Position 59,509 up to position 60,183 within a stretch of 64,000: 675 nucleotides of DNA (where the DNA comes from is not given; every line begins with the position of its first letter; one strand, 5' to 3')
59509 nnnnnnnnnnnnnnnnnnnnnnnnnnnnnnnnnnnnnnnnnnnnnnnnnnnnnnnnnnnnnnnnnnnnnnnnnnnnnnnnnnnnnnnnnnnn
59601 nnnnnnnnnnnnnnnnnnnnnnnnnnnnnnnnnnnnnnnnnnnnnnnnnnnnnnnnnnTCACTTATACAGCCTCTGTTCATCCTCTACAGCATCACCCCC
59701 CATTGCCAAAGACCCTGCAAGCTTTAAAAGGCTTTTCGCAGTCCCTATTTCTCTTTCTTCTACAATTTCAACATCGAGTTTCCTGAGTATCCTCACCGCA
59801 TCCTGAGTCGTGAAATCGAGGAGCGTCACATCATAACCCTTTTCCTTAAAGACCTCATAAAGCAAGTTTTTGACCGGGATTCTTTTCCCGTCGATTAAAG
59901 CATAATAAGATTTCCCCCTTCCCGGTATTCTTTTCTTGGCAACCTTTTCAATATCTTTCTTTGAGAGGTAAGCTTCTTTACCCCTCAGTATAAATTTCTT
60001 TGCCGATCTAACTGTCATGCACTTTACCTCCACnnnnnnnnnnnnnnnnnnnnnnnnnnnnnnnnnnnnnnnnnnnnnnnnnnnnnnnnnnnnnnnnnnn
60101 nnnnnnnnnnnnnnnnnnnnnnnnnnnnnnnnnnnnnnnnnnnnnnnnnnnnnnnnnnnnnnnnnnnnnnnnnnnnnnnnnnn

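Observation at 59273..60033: PIN-domain toxin paired with an atypical, long upstream partner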

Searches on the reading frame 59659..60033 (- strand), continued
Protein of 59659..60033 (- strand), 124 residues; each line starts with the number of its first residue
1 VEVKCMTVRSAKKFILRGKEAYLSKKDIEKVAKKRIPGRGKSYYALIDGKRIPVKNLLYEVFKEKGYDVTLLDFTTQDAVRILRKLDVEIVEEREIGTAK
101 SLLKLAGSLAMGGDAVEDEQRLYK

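Call 34: find_encoding_contigs(protein=P0024, flank=3000, max_places=3)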
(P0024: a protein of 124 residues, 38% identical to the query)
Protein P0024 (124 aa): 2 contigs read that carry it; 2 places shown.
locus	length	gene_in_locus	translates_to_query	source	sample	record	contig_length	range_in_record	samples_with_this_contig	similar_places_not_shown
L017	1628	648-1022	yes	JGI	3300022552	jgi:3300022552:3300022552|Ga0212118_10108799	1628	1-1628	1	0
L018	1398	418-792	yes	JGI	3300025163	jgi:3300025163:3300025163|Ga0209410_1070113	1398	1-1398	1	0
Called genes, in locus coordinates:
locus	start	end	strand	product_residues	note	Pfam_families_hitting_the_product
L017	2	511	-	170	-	?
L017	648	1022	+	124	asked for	-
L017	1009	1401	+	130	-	PF01850:PIN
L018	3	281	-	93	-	?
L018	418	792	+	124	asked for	-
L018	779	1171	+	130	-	PF01850:PIN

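Call 45: find_related_loci(query=A1, collection=genome_contigs, flank=3000)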
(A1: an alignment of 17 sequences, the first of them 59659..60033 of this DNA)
Query A1 (124 aa) in genome_contigs; peptide patterns used: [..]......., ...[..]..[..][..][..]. (x = any residue, [..] = any of these).
52 stretches matched a pattern; 6 encode a relative of the query (tblastn E <= 1e-3); 6 distinct loci.
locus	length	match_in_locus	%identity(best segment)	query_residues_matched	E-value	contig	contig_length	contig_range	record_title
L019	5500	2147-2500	81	6-122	3e-59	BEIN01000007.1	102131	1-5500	Bacterium HR37 DNA, contig: NODE_92_7, isolate: HRbin37, whole genome shotgun sequence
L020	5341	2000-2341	68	11-124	2e-50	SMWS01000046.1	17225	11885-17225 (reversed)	MAG: Deltaproteobacteria bacterium isolate N074bin48 k141_610390, whole genome shotgun sequence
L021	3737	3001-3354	65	4-124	3e-48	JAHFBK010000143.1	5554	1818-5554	MAG: Candidatus Dadabacteria bacterium isolate nzgw197 NODE_13113_length_5555_cov_10.553920, whole genome shotgun sequen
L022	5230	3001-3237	51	42-124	4e-22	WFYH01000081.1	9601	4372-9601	MAG: Aquificaceae bacterium isolate S141_87_esom k151_179442, whole genome shotgun sequence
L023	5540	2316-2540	46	47-123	2e-16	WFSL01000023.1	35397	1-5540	MAG: Aquificota bacterium isolate S016_44 k151_558418, whole genome shotgun sequence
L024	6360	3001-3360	40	6-123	1e-13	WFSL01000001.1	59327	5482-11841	MAG: Aquificota bacterium isolate S016_44 k151_163368, whole genome shotgun sequence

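Call 46: find_related_loci(query=A1, collection=metagenome_contigs, flank=2500)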
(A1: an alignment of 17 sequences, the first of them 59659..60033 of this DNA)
Query A1 (124 aa) in metagenome_contigs; peptide patterns used: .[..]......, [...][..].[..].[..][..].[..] (x = any residue, [..] = any of these).
600 stretches matched a pattern (row limit reached: there are more); 21 encode a relative of the query (tblastn E <= 1e-3); 21 distinct loci.
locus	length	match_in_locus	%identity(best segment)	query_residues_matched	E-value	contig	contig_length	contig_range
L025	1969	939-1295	85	5-123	3e-64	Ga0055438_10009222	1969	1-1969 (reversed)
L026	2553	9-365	85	5-123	2e-63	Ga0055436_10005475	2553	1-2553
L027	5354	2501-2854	81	6-122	7e-59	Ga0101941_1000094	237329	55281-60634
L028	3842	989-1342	81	6-122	7e-59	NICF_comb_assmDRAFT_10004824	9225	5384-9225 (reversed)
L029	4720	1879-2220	69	11-124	2e-50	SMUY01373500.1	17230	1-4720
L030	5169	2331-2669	73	11-123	4e-50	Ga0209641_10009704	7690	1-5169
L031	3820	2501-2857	66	6-124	7e-50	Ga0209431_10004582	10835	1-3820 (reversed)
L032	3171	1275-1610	71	11-122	3e-48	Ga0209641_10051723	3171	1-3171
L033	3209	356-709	65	6-123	8e-48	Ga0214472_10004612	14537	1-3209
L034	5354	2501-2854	65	6-123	8e-48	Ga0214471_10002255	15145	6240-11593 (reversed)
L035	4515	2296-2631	70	11-122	2e-47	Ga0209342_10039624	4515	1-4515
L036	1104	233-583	62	8-124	4e-49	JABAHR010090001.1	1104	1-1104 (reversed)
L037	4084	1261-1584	56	14-122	7e-38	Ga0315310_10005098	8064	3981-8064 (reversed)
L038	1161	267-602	50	14-124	1e-31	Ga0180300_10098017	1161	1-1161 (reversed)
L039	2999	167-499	47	14-123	1e-30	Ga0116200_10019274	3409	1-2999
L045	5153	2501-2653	44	74-123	3e-6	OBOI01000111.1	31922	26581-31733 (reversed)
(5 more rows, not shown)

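Call 60: search_protein_families(library=pfam, proteins=[P0007, window:59659-60018:-, P0033, P0053, L045:2435-2662:+, L045:2652-3107:+], max_evalue=10)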
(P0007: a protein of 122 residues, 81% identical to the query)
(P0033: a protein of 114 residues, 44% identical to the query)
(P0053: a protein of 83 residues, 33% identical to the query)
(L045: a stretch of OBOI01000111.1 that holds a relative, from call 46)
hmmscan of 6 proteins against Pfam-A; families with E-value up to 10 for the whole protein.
P0007 (122 aa): 3 families
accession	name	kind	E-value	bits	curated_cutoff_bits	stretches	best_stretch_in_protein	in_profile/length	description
PF00338.27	Ribosomal_S10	-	0.076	13.7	21.2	1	61-88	3-30/98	Ribosomal protein S10p/S20e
PF12636.12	DUF3781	-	0.11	12.9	27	1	31-51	40-60/72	Protein of unknown function (DUF3781)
PF09211.15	DUF1958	-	0.12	13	24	1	44-66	11-32/63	Domain of unknown function (DUF1958)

window:59659-60018:- (119 aa): 2 families
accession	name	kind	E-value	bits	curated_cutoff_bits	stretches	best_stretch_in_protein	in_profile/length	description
PF00338.27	Ribosomal_S10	-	0.11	13.2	21.2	1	60-87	5-32/98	Ribosomal protein S10p/S20e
PF12636.12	DUF3781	-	0.17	12.3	27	1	22-52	35-64/72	Protein of unknown function (DUF3781)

P0033 (114 aa): 3 families
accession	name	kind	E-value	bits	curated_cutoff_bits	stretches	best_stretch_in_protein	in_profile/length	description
PF03484.21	B5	-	0.0014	19.2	28.6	1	63-88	14-39/67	tRNA synthetase B5 domain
PF07308.18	DUF1456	-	0.038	14.7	27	0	62-91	11-40/68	Protein of unknown function (DUF1456)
PF07927.17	HicA_toxin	-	0.7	10.5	27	1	68-90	2-25/58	HicA toxin of bacterial toxin-antitoxin,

P0053 (83 aa): 0 families

L045:2435-2662:+ (75 aa): 2 families
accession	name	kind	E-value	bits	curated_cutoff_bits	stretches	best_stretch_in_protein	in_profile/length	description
PF12038.13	QTMAN_N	-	0.012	15.9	25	1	6-73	22-89/168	tRNA-queuosine alpha-mannosyltransferase N-terminal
PF05683.17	Fumerase_C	-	0.091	12.5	22.2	1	17-68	13-64/205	Fumarase C-terminus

L045:2652-3107:+ (151 aa): 3 families
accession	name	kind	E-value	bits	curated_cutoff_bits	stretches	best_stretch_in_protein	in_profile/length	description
PF01850.27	PIN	-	2.8e-08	34.8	23.6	1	5-137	1-117/120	PIN domain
PF13470.12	PIN_3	-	0.0006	21.1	27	1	5-78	2-74/115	PIN domain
PF16289.11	PIN_12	-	0.0046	17.8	32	1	5-104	1-107/172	PIN domain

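Call 61: search_protein_families(library=padloc, proteins=[window:59659-60018:-], max_evalue=1)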
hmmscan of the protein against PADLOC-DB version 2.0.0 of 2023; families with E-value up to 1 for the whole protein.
window:59659-60018:- (119 aa): 0 families

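Call 62: search_protein_families(library=phrogs, proteins=[window:59659-60018:-], max_evalue=1)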
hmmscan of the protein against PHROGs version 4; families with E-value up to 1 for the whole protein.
window:59659-60018:- (119 aa): 2 families
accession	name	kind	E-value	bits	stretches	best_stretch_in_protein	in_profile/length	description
phrog_8208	-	unknown function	0.081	14.5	1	20-66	19-61/77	-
phrog_10598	-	unknown function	0.22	12.9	1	55-90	13-45/83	-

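Call 73: find_encoding_contigs(protein=P0053, flank=3000, max_places=3)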
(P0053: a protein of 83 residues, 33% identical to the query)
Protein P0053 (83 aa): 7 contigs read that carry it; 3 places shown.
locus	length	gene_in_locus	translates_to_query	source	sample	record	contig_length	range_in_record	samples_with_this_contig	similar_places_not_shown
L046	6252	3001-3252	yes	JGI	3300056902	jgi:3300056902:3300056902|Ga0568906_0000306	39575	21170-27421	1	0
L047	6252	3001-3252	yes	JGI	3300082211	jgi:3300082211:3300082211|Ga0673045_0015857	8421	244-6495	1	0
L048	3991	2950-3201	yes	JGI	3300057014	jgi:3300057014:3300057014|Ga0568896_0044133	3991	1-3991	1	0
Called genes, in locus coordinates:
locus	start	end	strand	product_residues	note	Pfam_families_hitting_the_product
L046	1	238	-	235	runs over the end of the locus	PF09335:VTT_dom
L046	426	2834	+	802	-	PF09364:XFP_N, PF03894:XFP, PF09363:XFP_C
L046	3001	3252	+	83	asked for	PF28009:SCO5918 (weak)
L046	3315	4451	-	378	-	PF01946:Thi4 (weak), PF03486:HI0933_like (weak), PF07992:Pyr_redox_2 (faint), PF13450:NAD_binding_8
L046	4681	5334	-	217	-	PF01292:Ni_hydr_CYTB, PF14358:DUF4405 (faint)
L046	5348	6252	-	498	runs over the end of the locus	PF00374:NiFeSe_Hases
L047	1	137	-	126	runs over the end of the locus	?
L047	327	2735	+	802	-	PF09364:XFP_N, PF03894:XFP, PF09363:XFP_C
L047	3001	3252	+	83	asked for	PF28009:SCO5918 (weak)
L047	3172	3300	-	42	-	-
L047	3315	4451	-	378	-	PF01946:Thi4 (weak), PF03486:HI0933_like (weak), PF07992:Pyr_redox_2 (faint), PF13450:NAD_binding_8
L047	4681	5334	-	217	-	PF01292:Ni_hydr_CYTB, PF14358:DUF4405 (faint)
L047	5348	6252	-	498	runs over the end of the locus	PF00374:NiFeSe_Hases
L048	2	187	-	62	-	?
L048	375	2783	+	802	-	PF09364:XFP_N, PF03894:XFP, PF09363:XFP_C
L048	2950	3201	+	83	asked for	PF28009:SCO5918 (weak)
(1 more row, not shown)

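Call 75: find_encoding_contigs(protein=P0074, flank=4000, max_places=2)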
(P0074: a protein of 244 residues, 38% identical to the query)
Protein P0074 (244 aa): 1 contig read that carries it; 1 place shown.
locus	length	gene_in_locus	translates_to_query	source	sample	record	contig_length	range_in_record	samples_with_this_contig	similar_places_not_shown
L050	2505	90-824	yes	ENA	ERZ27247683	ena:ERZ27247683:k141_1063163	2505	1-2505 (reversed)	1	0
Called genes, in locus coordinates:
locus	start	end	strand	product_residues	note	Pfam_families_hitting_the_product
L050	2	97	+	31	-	?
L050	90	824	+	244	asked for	-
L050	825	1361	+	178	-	PF28529:McrB_lid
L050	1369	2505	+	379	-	?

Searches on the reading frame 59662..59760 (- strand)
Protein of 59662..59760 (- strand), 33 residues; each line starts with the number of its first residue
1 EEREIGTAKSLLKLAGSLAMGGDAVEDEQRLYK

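Call 69: search_solved_structures(query=window:59662-59760:-, max_evalue=10, show_alignments=5)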
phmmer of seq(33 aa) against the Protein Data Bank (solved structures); distinct sequences matched with E-value up to 10: 3.
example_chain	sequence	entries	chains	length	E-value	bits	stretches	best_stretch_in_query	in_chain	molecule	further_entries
5byo_A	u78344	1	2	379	1.7e-05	27.1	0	8-31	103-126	dTor_12x31L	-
4yxz_A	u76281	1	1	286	3.9e-05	26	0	8-31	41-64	dTor_9x31L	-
4yxy_A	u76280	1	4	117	0.1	15.9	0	8-31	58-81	dTor_9x31L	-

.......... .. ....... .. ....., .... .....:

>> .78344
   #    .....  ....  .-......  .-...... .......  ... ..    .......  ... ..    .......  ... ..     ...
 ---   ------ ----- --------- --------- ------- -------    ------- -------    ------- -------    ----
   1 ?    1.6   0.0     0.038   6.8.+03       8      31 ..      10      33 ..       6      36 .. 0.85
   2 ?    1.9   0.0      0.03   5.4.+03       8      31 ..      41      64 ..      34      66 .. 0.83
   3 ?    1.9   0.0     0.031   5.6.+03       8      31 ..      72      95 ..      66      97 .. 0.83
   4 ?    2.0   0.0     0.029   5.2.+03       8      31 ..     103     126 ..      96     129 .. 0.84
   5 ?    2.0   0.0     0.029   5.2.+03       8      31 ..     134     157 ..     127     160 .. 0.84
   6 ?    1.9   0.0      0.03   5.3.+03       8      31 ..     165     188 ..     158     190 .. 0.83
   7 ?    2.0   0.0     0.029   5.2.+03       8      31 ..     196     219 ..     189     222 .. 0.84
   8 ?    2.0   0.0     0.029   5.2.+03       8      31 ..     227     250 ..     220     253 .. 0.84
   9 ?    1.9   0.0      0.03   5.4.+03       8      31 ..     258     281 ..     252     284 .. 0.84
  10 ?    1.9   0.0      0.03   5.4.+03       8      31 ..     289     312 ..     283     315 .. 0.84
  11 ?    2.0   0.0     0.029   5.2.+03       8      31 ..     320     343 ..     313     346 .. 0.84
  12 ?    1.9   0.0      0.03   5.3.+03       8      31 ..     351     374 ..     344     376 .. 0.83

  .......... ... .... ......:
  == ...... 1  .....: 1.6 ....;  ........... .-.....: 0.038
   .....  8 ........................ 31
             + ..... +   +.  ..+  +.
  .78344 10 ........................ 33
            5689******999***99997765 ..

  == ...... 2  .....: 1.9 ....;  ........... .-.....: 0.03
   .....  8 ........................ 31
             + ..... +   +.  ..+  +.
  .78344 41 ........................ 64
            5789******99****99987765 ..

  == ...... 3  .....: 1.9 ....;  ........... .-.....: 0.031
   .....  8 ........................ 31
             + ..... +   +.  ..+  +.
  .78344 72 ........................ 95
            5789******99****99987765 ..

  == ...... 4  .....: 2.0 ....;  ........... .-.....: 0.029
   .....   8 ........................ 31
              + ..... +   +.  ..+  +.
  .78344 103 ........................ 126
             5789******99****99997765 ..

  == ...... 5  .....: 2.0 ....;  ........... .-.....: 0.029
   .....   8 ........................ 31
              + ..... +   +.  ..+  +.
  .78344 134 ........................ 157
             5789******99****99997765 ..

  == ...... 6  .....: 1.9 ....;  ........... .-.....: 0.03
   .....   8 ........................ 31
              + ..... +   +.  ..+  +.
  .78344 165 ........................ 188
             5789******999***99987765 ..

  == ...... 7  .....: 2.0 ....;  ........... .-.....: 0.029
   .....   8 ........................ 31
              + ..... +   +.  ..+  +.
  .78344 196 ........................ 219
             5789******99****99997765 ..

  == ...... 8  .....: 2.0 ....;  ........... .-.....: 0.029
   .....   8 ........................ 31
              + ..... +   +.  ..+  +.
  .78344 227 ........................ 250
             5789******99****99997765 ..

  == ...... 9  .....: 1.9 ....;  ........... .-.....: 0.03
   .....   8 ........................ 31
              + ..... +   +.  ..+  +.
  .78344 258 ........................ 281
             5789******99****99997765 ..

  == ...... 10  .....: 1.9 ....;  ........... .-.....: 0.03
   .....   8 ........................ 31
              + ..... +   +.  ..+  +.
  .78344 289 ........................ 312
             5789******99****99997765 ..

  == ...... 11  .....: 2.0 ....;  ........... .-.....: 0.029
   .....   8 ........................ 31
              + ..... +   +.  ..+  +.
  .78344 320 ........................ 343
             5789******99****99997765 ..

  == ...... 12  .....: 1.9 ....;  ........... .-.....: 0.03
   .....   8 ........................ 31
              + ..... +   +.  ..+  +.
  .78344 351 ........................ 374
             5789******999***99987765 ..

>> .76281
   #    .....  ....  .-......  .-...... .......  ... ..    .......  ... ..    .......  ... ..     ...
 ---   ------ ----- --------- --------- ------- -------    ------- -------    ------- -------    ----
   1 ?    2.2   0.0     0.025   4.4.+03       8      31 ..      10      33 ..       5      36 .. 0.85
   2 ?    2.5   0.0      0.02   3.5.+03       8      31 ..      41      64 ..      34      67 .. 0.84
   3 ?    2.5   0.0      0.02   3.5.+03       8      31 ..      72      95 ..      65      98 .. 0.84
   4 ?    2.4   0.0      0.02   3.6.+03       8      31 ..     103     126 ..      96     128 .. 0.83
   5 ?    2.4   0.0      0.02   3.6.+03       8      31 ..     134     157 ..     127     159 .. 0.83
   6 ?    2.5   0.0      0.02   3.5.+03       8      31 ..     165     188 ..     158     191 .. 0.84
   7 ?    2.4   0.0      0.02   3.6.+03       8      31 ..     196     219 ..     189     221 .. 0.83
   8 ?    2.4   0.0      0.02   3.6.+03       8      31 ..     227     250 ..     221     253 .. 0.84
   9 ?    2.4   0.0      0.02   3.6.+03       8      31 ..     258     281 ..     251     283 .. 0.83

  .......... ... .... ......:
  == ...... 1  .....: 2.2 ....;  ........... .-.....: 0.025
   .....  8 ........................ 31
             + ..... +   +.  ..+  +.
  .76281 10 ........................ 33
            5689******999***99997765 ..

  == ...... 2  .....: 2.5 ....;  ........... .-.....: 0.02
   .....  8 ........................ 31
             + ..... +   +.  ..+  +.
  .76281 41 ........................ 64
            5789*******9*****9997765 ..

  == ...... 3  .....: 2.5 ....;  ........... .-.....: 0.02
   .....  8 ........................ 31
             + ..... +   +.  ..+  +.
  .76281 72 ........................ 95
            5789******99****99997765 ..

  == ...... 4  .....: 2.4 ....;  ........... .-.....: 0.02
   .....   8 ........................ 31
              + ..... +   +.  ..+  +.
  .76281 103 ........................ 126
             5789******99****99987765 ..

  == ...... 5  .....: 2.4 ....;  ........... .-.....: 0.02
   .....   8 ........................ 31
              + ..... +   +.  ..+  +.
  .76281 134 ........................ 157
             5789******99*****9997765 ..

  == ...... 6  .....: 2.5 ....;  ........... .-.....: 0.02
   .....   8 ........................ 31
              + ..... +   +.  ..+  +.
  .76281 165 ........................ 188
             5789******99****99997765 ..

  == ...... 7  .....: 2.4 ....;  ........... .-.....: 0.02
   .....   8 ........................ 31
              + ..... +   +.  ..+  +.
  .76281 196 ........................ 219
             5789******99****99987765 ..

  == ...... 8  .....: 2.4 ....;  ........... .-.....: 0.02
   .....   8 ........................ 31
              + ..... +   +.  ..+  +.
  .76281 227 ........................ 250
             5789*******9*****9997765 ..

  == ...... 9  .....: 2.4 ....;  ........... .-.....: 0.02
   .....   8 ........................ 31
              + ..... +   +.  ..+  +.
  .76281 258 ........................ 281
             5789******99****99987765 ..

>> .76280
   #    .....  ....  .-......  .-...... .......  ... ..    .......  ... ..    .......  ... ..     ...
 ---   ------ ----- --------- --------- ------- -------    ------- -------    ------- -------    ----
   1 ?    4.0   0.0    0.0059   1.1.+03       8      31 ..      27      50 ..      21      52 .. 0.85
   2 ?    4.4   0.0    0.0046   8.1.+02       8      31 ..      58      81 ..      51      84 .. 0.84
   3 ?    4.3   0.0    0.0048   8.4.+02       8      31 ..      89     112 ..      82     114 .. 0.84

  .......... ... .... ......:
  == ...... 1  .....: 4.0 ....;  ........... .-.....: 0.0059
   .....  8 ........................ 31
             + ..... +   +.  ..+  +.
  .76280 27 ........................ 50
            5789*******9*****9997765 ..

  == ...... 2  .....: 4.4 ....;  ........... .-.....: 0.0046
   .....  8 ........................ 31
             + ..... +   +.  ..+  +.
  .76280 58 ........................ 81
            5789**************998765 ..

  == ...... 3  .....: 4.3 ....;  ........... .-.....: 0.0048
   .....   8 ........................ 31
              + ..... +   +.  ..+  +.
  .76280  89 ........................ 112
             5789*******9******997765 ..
